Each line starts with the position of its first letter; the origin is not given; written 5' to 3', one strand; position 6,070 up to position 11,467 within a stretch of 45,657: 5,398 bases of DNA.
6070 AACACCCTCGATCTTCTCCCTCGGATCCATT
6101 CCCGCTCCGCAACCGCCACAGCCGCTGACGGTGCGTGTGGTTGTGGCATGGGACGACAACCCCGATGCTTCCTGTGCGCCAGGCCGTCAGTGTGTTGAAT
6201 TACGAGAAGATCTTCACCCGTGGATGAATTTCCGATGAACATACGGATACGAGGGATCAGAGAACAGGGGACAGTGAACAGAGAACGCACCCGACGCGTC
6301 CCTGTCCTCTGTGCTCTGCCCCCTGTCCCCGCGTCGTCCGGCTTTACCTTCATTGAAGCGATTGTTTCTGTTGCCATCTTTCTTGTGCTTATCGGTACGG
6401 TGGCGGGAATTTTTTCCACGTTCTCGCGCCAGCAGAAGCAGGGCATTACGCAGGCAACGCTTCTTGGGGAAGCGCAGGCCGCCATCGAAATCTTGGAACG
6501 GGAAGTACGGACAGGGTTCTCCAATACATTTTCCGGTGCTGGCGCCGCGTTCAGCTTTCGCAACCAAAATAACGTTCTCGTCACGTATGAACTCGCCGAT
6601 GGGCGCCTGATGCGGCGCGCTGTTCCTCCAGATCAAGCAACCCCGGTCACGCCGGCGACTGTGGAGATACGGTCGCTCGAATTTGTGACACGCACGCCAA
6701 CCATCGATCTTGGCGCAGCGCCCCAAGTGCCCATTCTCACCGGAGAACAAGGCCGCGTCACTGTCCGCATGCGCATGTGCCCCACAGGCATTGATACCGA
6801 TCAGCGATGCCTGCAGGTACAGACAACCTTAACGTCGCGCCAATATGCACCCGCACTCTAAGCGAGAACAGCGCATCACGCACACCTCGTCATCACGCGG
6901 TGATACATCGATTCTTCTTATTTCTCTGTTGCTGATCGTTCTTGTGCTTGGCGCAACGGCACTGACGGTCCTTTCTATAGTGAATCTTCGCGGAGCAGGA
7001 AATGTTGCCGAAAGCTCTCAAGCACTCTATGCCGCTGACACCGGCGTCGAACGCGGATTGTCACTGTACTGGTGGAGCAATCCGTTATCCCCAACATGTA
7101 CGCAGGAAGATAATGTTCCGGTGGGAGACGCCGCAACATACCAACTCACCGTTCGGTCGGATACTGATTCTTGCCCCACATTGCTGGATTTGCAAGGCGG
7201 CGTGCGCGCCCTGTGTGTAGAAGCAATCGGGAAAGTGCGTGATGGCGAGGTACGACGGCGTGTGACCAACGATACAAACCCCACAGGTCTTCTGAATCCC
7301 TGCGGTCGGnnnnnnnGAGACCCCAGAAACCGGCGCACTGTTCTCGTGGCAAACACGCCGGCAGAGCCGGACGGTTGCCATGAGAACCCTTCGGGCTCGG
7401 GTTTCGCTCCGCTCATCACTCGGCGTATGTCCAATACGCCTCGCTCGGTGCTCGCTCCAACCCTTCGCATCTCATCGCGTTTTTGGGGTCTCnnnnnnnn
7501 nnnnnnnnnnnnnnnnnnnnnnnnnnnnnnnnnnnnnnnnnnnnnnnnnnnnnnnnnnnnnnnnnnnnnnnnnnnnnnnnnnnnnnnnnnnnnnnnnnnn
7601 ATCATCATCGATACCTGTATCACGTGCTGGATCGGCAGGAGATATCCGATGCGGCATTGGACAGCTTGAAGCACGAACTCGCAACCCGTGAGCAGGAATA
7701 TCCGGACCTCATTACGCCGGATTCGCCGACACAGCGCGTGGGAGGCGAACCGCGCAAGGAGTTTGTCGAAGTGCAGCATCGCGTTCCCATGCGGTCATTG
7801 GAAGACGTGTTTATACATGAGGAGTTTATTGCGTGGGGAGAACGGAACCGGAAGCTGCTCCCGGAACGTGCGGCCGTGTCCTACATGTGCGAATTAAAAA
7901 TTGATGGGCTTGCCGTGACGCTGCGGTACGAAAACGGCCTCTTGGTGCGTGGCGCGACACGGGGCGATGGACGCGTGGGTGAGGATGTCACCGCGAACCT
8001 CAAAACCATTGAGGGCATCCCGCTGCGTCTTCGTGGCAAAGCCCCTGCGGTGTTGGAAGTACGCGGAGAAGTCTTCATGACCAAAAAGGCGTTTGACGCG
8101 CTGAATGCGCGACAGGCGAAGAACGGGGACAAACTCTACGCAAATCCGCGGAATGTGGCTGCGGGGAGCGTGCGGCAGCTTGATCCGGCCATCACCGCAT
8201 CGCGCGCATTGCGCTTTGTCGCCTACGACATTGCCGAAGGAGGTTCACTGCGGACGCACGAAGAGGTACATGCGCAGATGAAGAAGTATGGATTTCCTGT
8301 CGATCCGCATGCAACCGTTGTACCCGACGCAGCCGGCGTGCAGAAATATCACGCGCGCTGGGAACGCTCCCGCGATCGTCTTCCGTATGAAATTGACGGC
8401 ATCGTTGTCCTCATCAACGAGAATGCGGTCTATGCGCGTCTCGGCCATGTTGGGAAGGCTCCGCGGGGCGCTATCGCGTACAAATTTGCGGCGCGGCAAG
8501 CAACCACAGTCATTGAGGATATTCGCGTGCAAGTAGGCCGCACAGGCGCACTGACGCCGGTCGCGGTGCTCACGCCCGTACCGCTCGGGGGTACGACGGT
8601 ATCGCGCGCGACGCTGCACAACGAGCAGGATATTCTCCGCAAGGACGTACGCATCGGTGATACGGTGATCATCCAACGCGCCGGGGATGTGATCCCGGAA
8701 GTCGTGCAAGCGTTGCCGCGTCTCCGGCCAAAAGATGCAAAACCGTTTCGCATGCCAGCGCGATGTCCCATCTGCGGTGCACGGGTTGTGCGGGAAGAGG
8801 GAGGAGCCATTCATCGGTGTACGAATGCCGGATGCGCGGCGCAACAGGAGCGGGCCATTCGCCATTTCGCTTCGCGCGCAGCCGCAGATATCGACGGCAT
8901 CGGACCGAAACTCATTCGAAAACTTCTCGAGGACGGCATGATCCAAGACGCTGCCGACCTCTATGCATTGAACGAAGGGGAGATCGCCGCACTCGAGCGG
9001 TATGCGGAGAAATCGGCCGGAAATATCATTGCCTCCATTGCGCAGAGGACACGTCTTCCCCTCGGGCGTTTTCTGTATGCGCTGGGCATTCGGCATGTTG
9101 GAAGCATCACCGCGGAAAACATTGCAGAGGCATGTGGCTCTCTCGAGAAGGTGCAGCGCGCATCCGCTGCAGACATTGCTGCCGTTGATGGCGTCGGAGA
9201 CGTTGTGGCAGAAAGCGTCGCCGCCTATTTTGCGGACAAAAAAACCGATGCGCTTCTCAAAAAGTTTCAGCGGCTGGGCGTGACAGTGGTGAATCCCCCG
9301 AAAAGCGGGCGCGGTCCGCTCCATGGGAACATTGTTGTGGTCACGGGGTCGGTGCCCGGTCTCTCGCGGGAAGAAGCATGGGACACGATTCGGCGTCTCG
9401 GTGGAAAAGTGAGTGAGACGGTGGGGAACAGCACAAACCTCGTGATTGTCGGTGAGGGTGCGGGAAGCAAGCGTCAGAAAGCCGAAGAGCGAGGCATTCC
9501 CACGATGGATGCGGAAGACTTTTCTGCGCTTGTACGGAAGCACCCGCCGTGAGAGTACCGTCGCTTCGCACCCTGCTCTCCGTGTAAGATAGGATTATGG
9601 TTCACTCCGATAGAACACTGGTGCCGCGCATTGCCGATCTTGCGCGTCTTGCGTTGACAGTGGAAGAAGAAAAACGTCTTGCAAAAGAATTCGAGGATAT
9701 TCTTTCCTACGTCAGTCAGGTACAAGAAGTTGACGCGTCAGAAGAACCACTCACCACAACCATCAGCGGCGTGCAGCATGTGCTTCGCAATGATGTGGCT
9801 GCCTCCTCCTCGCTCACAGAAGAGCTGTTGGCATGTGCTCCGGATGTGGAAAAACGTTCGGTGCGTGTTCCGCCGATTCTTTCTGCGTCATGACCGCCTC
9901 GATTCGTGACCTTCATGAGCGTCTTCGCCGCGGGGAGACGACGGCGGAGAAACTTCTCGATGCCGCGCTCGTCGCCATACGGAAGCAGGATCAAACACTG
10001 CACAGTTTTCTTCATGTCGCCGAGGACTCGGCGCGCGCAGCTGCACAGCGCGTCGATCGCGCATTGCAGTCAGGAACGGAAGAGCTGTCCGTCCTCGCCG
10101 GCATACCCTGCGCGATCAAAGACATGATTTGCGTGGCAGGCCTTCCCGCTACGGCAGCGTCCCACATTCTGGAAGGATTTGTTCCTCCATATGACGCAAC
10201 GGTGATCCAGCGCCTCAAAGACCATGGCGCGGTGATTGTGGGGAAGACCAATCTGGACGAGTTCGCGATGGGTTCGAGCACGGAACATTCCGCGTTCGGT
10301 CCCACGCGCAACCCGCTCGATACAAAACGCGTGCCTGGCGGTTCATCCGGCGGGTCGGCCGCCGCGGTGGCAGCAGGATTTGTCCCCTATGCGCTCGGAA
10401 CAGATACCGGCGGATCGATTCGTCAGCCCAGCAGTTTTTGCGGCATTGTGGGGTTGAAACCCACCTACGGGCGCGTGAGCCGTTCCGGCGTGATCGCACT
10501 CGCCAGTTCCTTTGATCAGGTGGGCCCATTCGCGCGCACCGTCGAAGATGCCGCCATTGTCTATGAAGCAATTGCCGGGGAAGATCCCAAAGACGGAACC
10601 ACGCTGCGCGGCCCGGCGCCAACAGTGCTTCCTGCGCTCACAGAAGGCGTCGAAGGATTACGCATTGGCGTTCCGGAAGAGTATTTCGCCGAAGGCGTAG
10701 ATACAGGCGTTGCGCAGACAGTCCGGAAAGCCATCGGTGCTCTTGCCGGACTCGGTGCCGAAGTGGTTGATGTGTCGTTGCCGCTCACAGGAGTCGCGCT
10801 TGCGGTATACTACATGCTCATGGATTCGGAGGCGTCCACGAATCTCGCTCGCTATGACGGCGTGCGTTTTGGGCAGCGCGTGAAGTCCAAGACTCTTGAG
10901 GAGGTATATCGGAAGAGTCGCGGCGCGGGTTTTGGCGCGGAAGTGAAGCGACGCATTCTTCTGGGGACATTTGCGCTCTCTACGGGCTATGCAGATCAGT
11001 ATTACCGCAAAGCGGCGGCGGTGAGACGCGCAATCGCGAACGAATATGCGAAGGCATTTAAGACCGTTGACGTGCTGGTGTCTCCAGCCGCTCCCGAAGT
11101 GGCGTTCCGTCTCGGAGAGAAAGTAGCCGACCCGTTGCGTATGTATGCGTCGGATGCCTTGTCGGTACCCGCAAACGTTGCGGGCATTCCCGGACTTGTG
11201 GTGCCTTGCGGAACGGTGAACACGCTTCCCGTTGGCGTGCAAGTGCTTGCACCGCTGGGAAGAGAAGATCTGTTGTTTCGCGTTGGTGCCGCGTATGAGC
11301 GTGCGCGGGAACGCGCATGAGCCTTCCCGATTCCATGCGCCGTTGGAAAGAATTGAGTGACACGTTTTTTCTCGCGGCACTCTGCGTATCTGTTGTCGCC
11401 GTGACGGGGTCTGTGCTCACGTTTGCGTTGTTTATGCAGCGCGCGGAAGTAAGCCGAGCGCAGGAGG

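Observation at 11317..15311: Tandem paralogous proline-rich membrane proteins translationally coupled to gatA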

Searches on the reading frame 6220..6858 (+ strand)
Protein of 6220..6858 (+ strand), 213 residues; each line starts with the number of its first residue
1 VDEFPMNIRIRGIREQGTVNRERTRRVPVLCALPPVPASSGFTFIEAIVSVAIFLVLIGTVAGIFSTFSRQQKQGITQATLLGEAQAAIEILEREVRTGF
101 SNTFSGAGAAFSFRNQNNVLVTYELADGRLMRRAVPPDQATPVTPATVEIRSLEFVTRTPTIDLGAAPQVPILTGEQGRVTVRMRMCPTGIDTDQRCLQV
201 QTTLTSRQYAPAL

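Call 9: search_protein_families(library=pfam, proteins=[window:6220-6858:+], max_evalue=0.001)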
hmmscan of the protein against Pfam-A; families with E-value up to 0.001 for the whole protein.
window:6220-6858:+ (213 aa): 2 families
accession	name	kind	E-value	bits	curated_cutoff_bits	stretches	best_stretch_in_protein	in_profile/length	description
PF07963.17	N_methyl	-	7.5e-05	22.6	21.2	1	39-61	4-26/27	Prokaryotic N-terminal methylation motif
PF01618.21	MotA_ExbB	-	0.00013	22.2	22.9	1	40-83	44-87/127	MotA/TolQ/ExbB proton channel family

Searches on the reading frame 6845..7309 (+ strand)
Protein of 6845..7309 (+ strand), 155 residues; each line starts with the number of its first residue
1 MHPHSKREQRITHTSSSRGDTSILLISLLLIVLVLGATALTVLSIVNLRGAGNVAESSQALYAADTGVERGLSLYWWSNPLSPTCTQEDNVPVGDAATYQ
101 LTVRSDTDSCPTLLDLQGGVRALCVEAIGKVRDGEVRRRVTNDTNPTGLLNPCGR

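Call 9: search_protein_families(library=pfam, proteins=[window:6845-7309:+], max_evalue=0.001)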
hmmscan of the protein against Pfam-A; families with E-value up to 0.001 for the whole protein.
window:6845-7309:+ (155 aa): 1 family
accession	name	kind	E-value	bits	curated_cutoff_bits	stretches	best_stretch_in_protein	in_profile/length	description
PF14341.11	PilX_N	-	8.7e-06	26.1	25.5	1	28-69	10-51/51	PilX N-terminal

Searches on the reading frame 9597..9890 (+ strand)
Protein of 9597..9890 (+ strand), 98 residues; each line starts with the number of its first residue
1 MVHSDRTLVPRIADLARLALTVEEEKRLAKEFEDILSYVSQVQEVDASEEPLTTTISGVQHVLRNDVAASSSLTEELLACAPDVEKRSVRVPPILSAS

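Call 9: search_protein_families(library=pfam, proteins=[window:9597-9890:+], max_evalue=0.001)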
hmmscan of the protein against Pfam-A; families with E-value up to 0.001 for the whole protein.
window:9597-9890:+ (98 aa): 1 family
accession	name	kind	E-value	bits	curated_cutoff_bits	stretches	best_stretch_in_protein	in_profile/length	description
PF02686.20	GatC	-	1.2e-14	54.7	23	1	20-91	1-66/66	Glu-tRNAGln amidotransferase C subunit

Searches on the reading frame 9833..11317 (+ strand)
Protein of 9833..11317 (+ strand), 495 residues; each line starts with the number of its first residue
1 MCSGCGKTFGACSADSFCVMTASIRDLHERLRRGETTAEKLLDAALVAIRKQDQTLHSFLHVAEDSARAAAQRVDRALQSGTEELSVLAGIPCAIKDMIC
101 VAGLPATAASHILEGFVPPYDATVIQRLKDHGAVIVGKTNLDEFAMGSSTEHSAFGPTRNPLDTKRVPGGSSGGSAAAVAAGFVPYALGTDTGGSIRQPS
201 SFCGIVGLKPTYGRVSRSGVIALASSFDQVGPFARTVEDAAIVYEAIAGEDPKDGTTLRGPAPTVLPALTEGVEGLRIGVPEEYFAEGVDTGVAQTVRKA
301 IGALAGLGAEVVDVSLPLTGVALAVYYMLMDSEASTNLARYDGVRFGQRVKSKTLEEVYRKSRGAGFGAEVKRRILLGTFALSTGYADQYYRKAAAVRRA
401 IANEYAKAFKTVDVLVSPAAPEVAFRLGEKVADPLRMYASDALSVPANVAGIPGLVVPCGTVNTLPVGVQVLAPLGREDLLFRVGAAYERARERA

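Call 9: search_protein_families(library=pfam, proteins=[window:9833-11317:+], max_evalue=0.001)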
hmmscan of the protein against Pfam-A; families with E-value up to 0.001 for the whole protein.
window:9833-11317:+ (495 aa): 1 family
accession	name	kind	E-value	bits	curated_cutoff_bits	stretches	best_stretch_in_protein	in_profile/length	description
PF01425.27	Amidase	-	7.3e-150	500.3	27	1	41-481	2-444/445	Amidase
